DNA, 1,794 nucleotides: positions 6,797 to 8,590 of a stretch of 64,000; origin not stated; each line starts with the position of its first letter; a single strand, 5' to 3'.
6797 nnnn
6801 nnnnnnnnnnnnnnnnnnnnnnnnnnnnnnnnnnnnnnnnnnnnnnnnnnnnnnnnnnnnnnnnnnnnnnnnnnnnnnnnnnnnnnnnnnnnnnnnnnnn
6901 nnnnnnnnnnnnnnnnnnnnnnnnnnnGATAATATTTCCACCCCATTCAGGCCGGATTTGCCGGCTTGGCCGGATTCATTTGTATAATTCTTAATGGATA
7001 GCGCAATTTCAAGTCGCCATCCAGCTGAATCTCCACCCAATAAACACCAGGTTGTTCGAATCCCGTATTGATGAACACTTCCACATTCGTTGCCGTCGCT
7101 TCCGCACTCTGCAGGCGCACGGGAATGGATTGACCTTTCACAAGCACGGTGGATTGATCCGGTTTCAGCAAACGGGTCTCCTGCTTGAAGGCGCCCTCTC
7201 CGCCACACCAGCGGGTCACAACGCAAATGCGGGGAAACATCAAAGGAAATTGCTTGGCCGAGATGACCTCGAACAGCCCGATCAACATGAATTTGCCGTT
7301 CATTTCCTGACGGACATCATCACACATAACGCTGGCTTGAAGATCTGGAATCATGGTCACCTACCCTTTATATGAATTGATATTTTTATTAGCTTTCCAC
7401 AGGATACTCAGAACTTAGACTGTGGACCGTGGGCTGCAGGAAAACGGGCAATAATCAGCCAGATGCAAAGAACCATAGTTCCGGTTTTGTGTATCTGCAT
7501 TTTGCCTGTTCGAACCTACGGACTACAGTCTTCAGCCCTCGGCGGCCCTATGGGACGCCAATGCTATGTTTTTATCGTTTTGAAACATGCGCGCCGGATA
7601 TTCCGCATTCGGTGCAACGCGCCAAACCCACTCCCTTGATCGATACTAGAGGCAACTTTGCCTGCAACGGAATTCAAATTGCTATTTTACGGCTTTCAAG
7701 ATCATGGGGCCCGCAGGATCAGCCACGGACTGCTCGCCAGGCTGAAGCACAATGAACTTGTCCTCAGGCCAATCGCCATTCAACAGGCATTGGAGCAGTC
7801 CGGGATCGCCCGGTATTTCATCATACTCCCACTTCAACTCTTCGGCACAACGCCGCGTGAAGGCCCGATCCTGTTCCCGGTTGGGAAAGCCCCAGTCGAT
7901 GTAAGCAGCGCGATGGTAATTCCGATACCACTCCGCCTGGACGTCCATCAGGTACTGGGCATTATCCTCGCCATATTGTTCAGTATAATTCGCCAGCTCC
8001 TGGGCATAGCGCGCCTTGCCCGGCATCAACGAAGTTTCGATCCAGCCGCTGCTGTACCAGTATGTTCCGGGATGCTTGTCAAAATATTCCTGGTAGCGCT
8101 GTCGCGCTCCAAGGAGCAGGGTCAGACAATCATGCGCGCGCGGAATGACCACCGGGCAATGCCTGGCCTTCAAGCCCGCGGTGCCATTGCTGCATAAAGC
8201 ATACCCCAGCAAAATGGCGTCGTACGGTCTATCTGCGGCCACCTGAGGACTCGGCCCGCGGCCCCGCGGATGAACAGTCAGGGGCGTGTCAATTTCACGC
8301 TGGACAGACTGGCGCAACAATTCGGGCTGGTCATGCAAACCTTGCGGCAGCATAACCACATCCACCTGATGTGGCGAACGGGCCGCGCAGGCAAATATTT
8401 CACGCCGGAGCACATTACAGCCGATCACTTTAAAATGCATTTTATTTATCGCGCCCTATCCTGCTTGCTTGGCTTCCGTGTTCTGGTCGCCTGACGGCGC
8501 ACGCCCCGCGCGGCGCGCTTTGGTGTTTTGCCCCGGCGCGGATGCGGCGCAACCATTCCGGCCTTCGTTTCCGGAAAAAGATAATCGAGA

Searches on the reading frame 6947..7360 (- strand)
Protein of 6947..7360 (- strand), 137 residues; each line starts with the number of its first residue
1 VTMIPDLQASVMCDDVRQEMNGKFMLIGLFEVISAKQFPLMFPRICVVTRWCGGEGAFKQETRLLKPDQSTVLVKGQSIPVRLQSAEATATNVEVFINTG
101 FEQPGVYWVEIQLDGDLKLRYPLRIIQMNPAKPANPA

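Call 9: search_protein_families(library=pfam, proteins=[window:6947-7360:-])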
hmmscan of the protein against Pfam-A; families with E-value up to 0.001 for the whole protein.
window:6947-7360:- (137 aa): 1 family
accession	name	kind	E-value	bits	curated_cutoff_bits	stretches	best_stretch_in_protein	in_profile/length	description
PF22091.2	DUF6941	-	1.7e-25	90.3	27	1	8-125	1-124/125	Family of unknown function (DUF6941)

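Call 44: find_encoding_contigs(protein=window:6947-7354:-, flank=1500, max_places=6)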
Protein window:6947-7354:- (135 aa): 1 contig read that carries it; 1 place shown.
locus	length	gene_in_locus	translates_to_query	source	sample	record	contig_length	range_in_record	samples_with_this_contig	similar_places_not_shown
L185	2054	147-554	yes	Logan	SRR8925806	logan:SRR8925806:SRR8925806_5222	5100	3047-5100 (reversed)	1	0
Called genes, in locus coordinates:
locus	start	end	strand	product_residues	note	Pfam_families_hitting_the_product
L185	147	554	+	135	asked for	PF22091:DUF6941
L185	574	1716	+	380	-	PF04015:DUF362, PF00037:Fer4 (weak), PF12838:Fer4_7 (weak), PF13237:Fer4_10 (weak), PF14697:Fer4_21 (weak)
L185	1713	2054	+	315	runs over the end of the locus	PF03279:Lip_A_acyltrans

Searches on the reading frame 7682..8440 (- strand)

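Call 9: search_protein_families(library=pfam, proteins=[window:7682-8440:-])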
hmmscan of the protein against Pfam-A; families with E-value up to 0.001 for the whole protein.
window:7682-8440:- (252 aa): 1 family
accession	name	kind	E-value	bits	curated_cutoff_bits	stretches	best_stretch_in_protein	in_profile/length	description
PF07796.16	DUF1638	-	1.4e-40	139.3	27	1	30-219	1-160/161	Protein of unknown function (DUF1638)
